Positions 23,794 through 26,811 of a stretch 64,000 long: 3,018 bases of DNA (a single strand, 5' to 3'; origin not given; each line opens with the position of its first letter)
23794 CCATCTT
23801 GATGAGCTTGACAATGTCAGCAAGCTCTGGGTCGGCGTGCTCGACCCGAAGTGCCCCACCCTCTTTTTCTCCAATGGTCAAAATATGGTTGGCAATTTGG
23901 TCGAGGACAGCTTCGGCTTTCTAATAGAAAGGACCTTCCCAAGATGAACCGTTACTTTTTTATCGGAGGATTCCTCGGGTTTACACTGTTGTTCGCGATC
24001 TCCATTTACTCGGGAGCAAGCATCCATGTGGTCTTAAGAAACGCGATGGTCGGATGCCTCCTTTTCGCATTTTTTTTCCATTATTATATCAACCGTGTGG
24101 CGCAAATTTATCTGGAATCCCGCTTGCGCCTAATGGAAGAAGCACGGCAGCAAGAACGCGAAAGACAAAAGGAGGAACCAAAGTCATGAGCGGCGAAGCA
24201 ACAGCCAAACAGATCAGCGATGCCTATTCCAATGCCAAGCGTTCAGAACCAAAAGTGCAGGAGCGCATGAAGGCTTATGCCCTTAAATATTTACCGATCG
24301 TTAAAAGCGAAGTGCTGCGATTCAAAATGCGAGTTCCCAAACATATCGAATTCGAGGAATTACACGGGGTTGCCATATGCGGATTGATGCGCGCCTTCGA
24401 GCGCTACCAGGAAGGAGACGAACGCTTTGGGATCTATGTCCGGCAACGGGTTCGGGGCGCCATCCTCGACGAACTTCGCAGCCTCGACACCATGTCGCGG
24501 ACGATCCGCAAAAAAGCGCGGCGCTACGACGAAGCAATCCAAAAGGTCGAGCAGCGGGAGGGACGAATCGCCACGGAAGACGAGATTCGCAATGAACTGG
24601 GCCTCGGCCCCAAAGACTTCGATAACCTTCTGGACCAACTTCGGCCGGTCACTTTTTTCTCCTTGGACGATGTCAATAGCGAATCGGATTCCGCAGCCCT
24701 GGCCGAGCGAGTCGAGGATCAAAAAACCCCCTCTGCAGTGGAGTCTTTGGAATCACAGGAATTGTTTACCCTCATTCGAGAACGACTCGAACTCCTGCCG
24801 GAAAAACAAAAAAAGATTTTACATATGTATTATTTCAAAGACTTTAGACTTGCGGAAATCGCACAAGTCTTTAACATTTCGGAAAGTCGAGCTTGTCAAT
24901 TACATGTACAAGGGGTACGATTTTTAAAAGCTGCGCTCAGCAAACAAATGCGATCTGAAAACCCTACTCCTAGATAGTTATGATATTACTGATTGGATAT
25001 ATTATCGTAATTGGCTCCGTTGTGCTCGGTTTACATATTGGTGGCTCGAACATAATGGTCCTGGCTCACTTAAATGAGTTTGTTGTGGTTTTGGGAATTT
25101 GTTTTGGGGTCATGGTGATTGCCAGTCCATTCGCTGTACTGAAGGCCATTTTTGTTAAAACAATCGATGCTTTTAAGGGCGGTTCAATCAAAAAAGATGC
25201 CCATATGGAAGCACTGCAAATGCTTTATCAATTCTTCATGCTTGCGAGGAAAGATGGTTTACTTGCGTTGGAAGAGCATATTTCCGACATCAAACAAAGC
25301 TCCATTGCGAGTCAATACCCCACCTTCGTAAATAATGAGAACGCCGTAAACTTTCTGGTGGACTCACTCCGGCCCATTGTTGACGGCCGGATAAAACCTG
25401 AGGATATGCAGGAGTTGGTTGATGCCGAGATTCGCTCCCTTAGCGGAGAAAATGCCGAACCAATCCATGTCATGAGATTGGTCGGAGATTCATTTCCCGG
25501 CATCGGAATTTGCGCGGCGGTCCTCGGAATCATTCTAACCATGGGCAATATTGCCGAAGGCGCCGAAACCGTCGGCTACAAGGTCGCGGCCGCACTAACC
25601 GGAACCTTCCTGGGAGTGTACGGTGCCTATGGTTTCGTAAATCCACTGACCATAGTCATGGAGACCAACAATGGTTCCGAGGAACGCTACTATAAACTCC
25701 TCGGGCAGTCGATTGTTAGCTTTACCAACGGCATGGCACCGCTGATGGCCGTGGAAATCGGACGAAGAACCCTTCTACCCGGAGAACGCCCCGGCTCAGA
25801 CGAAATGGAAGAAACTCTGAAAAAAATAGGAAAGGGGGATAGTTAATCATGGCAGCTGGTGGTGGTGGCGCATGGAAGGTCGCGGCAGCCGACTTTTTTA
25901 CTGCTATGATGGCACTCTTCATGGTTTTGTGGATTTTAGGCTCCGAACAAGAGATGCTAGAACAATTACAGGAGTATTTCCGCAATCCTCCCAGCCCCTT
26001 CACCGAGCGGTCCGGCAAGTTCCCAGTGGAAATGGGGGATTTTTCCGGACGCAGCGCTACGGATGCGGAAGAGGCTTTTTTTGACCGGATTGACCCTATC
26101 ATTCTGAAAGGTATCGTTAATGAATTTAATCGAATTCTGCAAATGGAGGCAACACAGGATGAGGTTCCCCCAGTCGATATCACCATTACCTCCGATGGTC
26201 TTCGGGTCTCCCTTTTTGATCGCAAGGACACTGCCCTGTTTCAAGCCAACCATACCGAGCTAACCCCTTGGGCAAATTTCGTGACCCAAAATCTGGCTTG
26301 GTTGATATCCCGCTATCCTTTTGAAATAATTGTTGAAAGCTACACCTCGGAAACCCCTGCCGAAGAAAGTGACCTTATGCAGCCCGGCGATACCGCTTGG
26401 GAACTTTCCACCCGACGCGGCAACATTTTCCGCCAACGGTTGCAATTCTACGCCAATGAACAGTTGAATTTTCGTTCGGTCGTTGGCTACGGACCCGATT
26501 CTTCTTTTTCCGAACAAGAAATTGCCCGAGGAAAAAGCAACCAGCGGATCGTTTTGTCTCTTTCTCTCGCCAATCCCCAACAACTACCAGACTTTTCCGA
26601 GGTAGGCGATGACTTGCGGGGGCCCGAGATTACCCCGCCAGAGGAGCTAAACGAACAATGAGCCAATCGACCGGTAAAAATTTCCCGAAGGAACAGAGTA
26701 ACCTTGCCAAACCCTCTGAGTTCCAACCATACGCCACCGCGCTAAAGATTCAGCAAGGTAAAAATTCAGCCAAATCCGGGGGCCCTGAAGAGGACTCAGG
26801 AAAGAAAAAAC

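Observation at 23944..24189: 81-aa two-TM protein replaces FlhG (MinD/ParA ATPase) between flhF and fliA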

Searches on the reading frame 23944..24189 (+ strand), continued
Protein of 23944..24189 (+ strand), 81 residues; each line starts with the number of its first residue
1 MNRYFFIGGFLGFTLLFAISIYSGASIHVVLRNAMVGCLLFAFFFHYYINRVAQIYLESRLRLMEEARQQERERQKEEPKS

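Call 39: search_protein_families(library=pfam, alignment_id=A3, max_evalue=1)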
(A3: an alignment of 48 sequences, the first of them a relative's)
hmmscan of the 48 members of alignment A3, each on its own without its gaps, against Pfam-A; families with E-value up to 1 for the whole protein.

A. member 1, P0001 (81 aa): 3 families
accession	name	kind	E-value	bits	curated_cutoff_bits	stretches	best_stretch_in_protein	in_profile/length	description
PF09775.14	Keratin_assoc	-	0.0023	18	23.5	1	18-64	78-121/129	Keratinocyte-associated protein 2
PF13567.11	DUF4131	-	0.087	12.9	31.6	1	4-65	6-63/165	Domain of unknown function (DUF4131)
PF17815.7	PDZ_3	-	0.41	10.8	22.8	1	35-78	14-58/145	PDZ domain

B. families by the number of members that match (of 48 scanned): 58 families (the first 25 are shown)
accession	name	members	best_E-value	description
PF11368.13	DUF3169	12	0.00049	Protein of unknown function (DUF3169)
PF03994.20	DUF350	8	0.00082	Domain of Unknown Function (DUF350)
PF10745.14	DUF2530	5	0.013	Protein of unknown function (DUF2530)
PF09775.14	Keratin_assoc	4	0.0023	Keratinocyte-associated protein 2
PF19517.4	DUF6050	3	0.023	Family of unknown function (DUF6050)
PF20136.4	DUF6526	2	0.0089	Family of unknown function (DUF6526)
PF11151.13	DUF2929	2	0.058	Protein of unknown function (DUF2929)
PF04145.20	Ctr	2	0.098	Ctr copper transporter family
PF19558.4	DUF6080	2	0.1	Family of unknown function (DUF6080)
PF07219.19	HemY_N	2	0.21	HemY protein N-terminus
PF04306.18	DUF456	2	0.85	Protein of unknown function (DUF456)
PF17647.6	DUF5518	1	0.0014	Family of unknown function (DUF5518)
PF13903.11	Claudin_2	1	0.0018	PMP-22/EMP/MP20/Claudin tight junction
PF01733.24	Nucleoside_tran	1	0.0034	Nucleoside transporter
PF24838.2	8xMP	1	0.013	Octameric membrane protein family (8xMP)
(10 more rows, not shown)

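Call 46: predict_structure(alignment_id=A3)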
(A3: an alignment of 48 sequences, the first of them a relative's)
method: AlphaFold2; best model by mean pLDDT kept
length: 81 residues; sequences in the alignment: 48
mean_pLDDT: 78.7   pTM: 0.45
mean pLDDT of the five models: 78.7, 77.6, 77.1, 76.1, 68.8
residues with pLDDT >= 90: 0; 70-90: 71; 50-70: 10; < 50: 0
segments of 3 or more residues with pLDDT < 50: none
pLDDT, mean of each block of 10 residues (from residue 1): 70 79 81 81 81 86 85 69 50
secondary structure, 60 per line:
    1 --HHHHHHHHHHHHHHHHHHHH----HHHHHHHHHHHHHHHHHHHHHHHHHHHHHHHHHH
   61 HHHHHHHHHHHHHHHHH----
elements in order: H3-22 H27-77
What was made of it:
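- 23953..24009 (+): TM helix 1 (aa 4-22, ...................). It carries the family's near-invariant GGFxGF motif, which includes a GxxxG. AF2 helix 3-22 (call 46).
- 24025..24090 (+): TM helix 2 (about aa 28-49). It has Arg32 near its periplasmic start (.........) and a polar His46 near its cytoplasmic end (Arg in 85% of the family). AF2 helix 27-77 (call 46).
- The AF2 model has pLDDT 78.7 and shows a helical hairpin plus a long helix (call 46).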

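Call 56: fold_search(model_id=the predicted structure, library=pdb)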
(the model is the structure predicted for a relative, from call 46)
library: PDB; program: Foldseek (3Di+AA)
matches with E <= 10: 39; with E <= 0.001: 0
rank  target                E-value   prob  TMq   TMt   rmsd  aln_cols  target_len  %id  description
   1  8b6f_BZ               4.5e-01  0.85  0.56  0.47   5.5        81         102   20  Cryo-EM structure of NADH:ubiquinone oxidoreductase (complex-I) from respiratory supercomplex of Tetrahymena thermoph (released 2023-03-29)
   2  8e73_C2               6.7e-01  0.85  0.58  0.62   3.8        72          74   24  Vigna radiata supercomplex I+III2 (full bridge) (released 2023-01-11)
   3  7tgh_C4               6.7e-01  0.77  0.56  0.47   5.4        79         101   19  Cryo-EM structure of respiratory super-complex CI+III2 from Tetrahymena thermophila (released 2022-04-06)
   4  7aqq_d                8.2e-01  0.87  0.61  0.65   3.0        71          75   15  Cryo-EM structure of Arabidopsis thaliana Complex-I (membrane core) (released 2021-12-08)
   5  9iho_d                8.8e-01  0.82  0.58  0.62   3.7        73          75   15  Open state without NUQM and without flavoprotein (classification state 4) of Pichia pastoris mitochondrial complex I i (released 2025-10-15)
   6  9smi_d                1.1e+00  0.23  0.35  0.28   5.2        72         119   15  Reduced bovine complex I in lipid nanodisc, NADH-deactive (released 2026-03-18)
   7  7r41_d                1.5e+00  0.87  0.75  0.55   2.2        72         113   14  Bovine complex I in the presence of IM1761092, active class i (Composite map) (released 2023-02-08)
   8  9smf_d                1.5e+00  0.77  0.72  0.51   4.0        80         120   14  Reduced bovine complex I in lipid nanodisc, NADH-active-Q10 (released 2026-03-18)
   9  6x89_C2               1.7e+00  0.60  0.58  0.64   3.9        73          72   23  Vigna radiata mitochondrial complex I* (released 2020-09-02)
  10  8iuf_C4               2.0e+00  0.08  0.28  0.16   7.9        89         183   22  Cryo-EM structure of Euglena gracilis super-complex I+III2+IV, composite (released 2024-02-28)
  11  6s3l_G                2.6e+00  0.18  0.39  0.36   5.8        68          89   12  Structure of the core of the flagellar export apparatus from Vibrio mimicus, the FliPQR-FlhB complex. (released 2020-03-25)
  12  7qsd_d                3.1e+00  0.13  0.35  0.27   5.0        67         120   15  Bovine complex I in the active state at 3.1 A (released 2022-03-02)
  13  7r47_d                3.3e+00  0.63  0.74  0.56   2.2        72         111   14  Bovine complex I in the presence of IM1761092, deactive class iii (Composite map) (released 2023-02-08)
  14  7ar8_d                3.8e+00  0.41  0.61  0.66   3.0        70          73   16  Cryo-EM structure of Arabidopsis thaliana complex-I (closed conformation) (released 2021-12-15)
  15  8b9z_d                4.4e+00  0.44  0.63  0.46   2.1        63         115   11  Drosophila melanogaster complex I in the Active state (Dm1) (released 2023-01-18)
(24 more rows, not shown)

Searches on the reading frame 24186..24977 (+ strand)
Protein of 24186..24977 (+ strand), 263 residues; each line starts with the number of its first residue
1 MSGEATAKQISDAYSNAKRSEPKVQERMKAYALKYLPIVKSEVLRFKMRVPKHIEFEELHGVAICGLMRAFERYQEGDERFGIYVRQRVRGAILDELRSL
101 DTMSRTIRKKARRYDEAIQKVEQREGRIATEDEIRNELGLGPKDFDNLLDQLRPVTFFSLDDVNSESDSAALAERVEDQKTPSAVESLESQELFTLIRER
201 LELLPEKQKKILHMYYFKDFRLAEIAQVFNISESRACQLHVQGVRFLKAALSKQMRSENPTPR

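Call 3: search_protein_families(library=pfam, proteins=[window:24186-24977:+], max_evalue=0.1)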
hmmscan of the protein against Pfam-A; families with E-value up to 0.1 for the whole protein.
window:24186-24977:+ (263 aa): 8 families
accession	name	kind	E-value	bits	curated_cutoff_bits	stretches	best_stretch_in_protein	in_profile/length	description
PF04545.22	Sigma70_r4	-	9.8e-12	44.6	24.1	1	201-248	2-49/50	Sigma-70, region 4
PF08281.18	Sigma70_r4_2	-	4.6e-09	36.2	25.7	1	196-234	3-41/54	Sigma-70, region 4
PF04542.20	Sigma70_r2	-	3.9e-08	33.4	24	1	34-100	4-68/71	Sigma-70 region 2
PF04297.20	UPF0122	-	1.4e-07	32.1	22.7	1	192-234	9-48/101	Putative helix-turn-helix protein, YlxM / p13 like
PF04539.22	Sigma70_r3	-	4.6e-05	23.9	25.3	1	110-185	2-75/78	Sigma-70 region 3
PF11989.14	Dsl1_C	-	0.02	15.1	30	1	163-224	95-160/194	Retrograde transport protein Dsl1 C terminal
PF07638.17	Sigma70_ECF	-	0.04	14.2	21.1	1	182-234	118-166/185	ECF sigma factor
PF24816.2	Ig_CFAP65__9th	-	0.072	13.5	24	0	176-243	103-170/170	Cilia- and flagella-associated protein 65-like, Ig-like domain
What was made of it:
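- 24186..24977 (+): fliA (sigma-28, 263 aa). Its start overlaps the ORF stop. AAGGAGG lies at 24169-24175. Sigma70 r2/r3/r4 domains (call 3).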

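Call 4: search_protein_families(library=ncbifam, proteins=[window:24186-24977:+], max_evalue=0.1)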
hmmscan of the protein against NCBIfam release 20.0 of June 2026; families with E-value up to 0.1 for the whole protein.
window:24186-24977:+ (263 aa): 78 families (the best 25 are shown)
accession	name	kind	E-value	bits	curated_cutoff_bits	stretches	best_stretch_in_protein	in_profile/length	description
TIGR02479.1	FliA_WhiG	subfamily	5.8e-58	196.3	189.6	1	34-251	4-223/224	FliA/WhiG family RNA polymerase sigma factor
NF005413.0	PRK06986.1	subfamily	9.9e-54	182.7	201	1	25-254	12-239/241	RNA polymerase sigma factor FliA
NF004935.0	PRK06288.1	equivalog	5.7e-52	177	343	1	20-255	30-266/270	RNA polymerase sigma factor WhiG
NF005809.0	PRK07670.1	equivalog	1.7e-40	139.1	326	1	30-255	27-254/255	FliA/WhiG family RNA polymerase sigma factor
NF004572.0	PRK05911.1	equivalog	1.8e-35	122.6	378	1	33-253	30-255/257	RNA polymerase sigma factor sigma-28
NF009091.0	PRK12427.1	equivalog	1.1e-34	120.1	339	1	29-247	18-227/233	FliA/WhiG family RNA polymerase sigma factor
TIGR02937.1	sigma70-ECF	superfamily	5.3e-23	81.4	42.9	1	35-250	10-164/165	sigma-70 family RNA polymerase sigma factor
TIGR02980.1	SigBFG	subfamily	3.4e-18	66.2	234.35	1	34-249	11-224/227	SigB/SigF/SigG family RNA polymerase sigma factor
NF005644.0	PRK07408.1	subfamily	6.6e-15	55.4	261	1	53-254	52-256/258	RNA polymerase sigma factor SigF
TIGR02997.1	Sig70-cyanoRpoD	subfamily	1.4e-12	47.5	384.5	1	53-247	98-297/298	RNA polymerase sigma factor, RpoD/SigA family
TIGR02393.1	RpoD_Cterm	equivalog_domain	4.6e-12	46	354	1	52-253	23-230/238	RNA polymerase sigma factor RpoD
TIGR02985.1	Sig70_bacteroi1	subfamily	2.7e-11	43.9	126.4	1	166-249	76-160/162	RNA polymerase sigma-70 factor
NF004052.0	PRK05572.1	subfamily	1.1e-10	41.5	311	1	28-249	34-248/252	SigF/SigG family RNA polymerase sporulation sigma factor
TIGR02885.1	spore_sigF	equivalog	2.7e-10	40.5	321.45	1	34-243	19-223/231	RNA polymerase sporulation sigma factor SigF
NF005920.0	PRK07921.1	subfamily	4.2e-10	39.1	464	1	65-245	126-312/328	RNA polymerase sigma factor SigB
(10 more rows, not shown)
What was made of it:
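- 24186..24977 (+): TIGR02479 at 196 bits, above its cut-off (call 4).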

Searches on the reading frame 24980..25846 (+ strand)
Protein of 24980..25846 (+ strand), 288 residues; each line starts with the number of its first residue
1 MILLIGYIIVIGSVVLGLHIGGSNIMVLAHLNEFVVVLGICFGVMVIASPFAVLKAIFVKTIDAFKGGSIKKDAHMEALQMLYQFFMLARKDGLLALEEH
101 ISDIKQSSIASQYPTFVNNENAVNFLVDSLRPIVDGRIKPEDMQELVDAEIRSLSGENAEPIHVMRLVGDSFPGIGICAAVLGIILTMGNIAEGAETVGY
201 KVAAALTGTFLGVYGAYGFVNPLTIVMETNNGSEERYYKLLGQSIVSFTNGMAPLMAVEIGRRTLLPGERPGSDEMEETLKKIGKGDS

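Call 3: search_protein_families(library=pfam, proteins=[window:24980-25846:+], max_evalue=0.1)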
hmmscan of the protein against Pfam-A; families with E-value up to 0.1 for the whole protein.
window:24980-25846:+ (288 aa): 2 families
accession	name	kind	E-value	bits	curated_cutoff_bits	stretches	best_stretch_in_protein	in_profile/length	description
PF20560.3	MotA_N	-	3.2e-16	59.8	27.3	1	4-93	1-91/91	Motility protein A N-terminal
PF01618.21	MotA_ExbB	-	8e-10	39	22.9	1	128-220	12-107/127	MotA/TolQ/ExbB proton channel family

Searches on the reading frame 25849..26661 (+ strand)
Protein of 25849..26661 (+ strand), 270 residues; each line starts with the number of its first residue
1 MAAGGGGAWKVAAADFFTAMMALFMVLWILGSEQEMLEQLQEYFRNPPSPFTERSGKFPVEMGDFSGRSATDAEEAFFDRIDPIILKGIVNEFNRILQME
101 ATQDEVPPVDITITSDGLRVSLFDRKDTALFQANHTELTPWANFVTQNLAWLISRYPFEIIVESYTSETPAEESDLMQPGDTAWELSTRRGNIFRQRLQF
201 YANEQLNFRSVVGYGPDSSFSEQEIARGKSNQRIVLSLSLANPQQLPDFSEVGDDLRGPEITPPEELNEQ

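Call 3: search_protein_families(library=pfam, proteins=[window:25849-26661:+], max_evalue=0.1)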
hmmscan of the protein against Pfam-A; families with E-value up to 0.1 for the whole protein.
window:25849-26661:+ (270 aa): 2 families
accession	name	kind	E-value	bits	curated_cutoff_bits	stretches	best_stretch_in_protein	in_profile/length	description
PF13677.11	MotB_plug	-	5.7e-10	39.1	24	1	4-47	13-57/58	Membrane MotB of proton-channel complex MotA/MotB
PF00691.25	OmpA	-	0.0046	17.7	27.2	1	130-200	1-66/98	OmpA family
